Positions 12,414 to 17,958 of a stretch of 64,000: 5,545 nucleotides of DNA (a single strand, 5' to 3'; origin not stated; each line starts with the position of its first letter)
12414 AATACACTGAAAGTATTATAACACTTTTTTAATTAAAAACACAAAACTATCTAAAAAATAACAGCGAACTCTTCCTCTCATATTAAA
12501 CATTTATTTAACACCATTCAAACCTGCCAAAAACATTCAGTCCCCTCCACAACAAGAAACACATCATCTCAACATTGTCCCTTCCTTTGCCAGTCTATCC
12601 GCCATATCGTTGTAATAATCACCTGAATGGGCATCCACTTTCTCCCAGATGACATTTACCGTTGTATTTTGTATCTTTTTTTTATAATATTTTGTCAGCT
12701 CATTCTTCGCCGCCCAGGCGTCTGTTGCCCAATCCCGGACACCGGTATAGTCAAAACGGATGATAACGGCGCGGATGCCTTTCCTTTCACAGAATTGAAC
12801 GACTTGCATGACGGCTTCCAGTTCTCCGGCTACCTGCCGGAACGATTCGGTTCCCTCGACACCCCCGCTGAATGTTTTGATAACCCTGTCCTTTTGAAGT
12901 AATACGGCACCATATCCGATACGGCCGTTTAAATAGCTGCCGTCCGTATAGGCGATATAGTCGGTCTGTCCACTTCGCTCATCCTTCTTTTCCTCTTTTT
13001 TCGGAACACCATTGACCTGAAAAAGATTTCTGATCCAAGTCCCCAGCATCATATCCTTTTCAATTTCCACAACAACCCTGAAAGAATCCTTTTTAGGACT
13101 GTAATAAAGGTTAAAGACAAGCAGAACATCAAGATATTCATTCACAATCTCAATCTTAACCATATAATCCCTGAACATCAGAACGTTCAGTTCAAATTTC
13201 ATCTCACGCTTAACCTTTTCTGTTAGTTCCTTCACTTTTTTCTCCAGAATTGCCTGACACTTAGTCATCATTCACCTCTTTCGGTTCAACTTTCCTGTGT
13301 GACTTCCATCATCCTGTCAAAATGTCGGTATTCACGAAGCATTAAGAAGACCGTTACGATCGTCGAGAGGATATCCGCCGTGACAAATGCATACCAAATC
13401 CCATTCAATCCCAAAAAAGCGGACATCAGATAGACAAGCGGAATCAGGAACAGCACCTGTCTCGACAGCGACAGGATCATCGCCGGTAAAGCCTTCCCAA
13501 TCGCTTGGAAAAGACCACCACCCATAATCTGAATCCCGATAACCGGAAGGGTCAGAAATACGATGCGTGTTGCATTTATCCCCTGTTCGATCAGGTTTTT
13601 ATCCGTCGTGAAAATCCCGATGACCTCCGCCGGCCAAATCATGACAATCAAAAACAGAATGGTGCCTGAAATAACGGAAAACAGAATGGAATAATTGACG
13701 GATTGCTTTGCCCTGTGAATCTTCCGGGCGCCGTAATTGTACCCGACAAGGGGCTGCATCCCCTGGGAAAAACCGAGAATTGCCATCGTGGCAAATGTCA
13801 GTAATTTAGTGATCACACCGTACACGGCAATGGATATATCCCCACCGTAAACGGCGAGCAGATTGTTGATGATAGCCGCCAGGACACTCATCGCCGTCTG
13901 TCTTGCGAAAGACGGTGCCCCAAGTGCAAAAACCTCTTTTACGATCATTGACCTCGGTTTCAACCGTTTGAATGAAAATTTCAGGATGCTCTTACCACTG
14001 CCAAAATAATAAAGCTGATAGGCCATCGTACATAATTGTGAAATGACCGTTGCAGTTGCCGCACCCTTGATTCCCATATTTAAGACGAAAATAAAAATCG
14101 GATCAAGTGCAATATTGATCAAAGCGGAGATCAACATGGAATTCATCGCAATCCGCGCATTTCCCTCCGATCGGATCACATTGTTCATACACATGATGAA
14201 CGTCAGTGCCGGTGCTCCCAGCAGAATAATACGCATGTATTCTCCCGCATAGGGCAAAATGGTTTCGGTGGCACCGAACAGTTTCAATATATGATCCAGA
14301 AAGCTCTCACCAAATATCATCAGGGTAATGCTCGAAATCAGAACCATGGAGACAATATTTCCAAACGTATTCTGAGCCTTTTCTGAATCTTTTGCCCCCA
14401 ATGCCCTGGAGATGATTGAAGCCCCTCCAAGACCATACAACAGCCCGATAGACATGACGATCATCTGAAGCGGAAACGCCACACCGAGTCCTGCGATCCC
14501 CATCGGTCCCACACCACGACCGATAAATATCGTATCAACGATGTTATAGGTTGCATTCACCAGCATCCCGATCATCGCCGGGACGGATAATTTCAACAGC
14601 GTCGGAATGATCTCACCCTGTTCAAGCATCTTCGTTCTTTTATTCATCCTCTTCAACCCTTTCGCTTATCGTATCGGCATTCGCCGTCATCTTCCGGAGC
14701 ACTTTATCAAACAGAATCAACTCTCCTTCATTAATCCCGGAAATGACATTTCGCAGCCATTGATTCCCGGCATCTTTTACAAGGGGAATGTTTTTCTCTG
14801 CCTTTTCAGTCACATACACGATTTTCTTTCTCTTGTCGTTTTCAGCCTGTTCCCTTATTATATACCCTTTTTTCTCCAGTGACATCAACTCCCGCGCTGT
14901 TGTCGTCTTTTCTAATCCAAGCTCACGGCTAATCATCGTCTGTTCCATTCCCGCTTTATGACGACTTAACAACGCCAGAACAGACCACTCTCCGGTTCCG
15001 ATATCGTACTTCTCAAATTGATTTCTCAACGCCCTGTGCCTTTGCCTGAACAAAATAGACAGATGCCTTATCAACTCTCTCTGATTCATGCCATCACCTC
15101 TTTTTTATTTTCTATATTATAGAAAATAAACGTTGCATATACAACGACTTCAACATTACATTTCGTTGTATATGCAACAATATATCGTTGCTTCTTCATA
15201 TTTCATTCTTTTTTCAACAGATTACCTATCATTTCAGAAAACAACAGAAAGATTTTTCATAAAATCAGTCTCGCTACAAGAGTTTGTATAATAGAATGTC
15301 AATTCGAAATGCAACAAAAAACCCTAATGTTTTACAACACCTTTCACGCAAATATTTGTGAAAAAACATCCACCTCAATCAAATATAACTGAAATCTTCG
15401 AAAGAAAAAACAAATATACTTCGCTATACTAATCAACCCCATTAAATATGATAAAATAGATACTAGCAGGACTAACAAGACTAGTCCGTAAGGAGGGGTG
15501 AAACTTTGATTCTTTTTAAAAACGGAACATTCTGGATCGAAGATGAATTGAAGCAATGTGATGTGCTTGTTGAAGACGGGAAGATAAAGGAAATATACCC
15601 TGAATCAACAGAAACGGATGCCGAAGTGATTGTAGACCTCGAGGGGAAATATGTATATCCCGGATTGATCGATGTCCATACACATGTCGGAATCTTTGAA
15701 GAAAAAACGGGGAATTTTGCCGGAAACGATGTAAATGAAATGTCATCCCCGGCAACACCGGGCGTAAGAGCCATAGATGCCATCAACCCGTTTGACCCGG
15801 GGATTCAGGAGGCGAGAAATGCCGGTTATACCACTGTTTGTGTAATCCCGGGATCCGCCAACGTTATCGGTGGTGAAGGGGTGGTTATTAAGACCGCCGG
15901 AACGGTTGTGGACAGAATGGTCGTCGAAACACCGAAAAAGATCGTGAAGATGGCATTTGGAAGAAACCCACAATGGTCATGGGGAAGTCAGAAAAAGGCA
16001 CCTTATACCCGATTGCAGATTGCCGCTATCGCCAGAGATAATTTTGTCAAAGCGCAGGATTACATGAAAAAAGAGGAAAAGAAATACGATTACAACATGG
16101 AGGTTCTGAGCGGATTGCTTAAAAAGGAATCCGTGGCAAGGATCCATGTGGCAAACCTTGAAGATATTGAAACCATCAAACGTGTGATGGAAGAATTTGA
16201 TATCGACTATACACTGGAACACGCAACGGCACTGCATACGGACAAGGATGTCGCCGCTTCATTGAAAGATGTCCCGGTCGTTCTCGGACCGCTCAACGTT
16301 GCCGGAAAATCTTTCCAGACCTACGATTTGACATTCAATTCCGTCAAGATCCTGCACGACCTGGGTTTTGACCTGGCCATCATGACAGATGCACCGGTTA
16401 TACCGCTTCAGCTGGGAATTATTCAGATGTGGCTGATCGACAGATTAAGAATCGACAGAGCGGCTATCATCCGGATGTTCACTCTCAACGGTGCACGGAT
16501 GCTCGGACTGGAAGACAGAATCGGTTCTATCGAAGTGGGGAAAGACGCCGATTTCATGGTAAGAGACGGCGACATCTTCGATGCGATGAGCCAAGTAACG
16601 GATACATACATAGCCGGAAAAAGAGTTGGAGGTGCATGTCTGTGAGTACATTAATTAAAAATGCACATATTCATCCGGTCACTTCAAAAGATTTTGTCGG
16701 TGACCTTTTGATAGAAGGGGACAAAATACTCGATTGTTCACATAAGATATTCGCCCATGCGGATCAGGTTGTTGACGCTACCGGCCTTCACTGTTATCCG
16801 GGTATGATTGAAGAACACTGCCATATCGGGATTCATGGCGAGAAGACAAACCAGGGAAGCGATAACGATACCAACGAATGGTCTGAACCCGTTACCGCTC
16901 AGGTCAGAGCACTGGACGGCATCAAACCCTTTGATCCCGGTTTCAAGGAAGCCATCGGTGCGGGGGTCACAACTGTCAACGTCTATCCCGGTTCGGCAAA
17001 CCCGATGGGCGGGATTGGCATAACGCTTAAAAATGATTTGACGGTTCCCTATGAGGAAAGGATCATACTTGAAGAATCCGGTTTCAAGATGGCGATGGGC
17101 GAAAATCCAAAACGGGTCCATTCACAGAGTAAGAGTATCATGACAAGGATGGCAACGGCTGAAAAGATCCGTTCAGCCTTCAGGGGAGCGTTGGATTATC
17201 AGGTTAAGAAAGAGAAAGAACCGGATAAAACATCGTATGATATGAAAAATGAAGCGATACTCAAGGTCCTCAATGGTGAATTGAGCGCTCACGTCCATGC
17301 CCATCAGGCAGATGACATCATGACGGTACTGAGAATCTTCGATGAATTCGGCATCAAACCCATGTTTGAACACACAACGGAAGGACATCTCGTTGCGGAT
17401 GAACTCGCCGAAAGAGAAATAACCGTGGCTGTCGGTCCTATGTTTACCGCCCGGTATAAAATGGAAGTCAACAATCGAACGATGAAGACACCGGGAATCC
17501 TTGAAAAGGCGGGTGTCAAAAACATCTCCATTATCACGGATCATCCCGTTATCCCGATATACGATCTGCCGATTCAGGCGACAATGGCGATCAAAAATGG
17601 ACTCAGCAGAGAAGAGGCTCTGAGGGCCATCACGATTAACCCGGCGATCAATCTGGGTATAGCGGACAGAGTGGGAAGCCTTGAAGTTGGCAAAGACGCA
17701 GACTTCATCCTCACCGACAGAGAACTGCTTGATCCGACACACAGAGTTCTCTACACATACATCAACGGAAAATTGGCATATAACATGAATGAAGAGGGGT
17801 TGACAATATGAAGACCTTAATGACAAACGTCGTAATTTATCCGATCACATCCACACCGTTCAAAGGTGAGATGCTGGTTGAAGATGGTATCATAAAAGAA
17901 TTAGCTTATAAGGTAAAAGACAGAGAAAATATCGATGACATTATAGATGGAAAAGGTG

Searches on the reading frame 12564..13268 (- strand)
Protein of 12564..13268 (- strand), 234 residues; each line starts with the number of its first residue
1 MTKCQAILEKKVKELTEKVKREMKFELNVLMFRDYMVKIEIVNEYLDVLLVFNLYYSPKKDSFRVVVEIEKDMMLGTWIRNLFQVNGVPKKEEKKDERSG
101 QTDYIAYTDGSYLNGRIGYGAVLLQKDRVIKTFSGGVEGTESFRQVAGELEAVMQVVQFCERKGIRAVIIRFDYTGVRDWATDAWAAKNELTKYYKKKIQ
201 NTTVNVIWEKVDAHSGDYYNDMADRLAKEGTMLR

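Call 20: search_protein_families(library=pfam, proteins=[window:12564-13268:-], max_evalue=0.001)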
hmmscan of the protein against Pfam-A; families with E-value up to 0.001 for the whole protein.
window:12564-13268:- (234 aa): 1 family
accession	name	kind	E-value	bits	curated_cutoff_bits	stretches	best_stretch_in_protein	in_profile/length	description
PF00075.30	RNase_H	-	5.2e-13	49.8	25.8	1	103-230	3-139/141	RNase H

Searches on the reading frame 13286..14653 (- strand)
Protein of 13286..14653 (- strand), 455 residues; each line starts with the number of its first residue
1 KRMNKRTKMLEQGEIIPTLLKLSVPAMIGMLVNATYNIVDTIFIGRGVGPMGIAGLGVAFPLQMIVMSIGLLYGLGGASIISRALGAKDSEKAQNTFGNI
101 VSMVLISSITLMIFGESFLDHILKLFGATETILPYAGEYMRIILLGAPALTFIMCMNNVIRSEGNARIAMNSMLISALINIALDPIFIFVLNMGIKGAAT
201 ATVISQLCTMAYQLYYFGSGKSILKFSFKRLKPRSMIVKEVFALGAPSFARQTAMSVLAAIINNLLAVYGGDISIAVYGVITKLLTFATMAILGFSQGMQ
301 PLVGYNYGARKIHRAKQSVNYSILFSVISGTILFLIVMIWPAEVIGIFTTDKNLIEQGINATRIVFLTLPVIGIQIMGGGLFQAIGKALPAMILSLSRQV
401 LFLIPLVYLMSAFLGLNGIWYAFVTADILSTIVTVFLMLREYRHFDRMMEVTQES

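Call 20: search_protein_families(library=pfam, proteins=[window:13286-14653:-], max_evalue=0.001)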
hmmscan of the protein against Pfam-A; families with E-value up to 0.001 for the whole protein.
window:13286-14653:- (455 aa): 2 families
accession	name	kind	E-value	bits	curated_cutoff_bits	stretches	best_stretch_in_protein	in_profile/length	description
PF01554.23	MatE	-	1.6e-55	187.6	24.9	2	25-186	1-161/161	MatE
PF01943.22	Polysacc_synt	-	1.2e-06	28.6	28.2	0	65-297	44-263/274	Polysaccharide biosynthesis protein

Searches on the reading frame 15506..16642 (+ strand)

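Call 20: search_protein_families(library=pfam, proteins=[window:15506-16642:+], max_evalue=0.001)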
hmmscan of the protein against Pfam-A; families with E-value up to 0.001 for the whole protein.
window:15506-16642:+ (379 aa): 2 families
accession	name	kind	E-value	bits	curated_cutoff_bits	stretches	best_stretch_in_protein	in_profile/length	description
PF07969.17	Amidohydro_3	-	4.6e-21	76.3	29.7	2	309-374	400-471/472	Amidohydrolase family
PF01979.26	Amidohydro_1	-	8.5e-18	65.1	25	1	49-374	1-345/345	Amidohydrolase family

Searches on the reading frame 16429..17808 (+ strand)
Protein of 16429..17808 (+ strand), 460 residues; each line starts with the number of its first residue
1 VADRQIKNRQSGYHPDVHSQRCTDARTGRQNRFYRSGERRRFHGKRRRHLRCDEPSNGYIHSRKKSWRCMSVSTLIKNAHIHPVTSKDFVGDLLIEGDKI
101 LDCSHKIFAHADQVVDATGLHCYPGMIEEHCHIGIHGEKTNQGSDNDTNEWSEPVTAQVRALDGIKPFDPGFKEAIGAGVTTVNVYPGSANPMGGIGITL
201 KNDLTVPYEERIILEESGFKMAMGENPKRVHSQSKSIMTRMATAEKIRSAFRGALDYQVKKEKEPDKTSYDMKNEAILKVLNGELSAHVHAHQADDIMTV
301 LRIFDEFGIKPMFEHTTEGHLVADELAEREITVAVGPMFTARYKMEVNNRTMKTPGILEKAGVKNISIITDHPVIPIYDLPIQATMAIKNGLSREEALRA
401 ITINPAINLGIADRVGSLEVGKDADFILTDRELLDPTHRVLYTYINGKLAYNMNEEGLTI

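Call 20: search_protein_families(library=pfam, proteins=[window:16429-17808:+], max_evalue=0.001)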
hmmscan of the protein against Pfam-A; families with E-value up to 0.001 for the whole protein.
window:16429-17808:+ (460 aa): 2 families
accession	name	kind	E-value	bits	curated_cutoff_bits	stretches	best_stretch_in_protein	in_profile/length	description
PF01979.26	Amidohydro_1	-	2.5e-18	66.9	25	1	124-449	4-344/345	Amidohydrolase family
PF07969.17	Amidohydro_3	-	2.6e-16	60.6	29.7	1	282-451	273-472/472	Amidohydrolase family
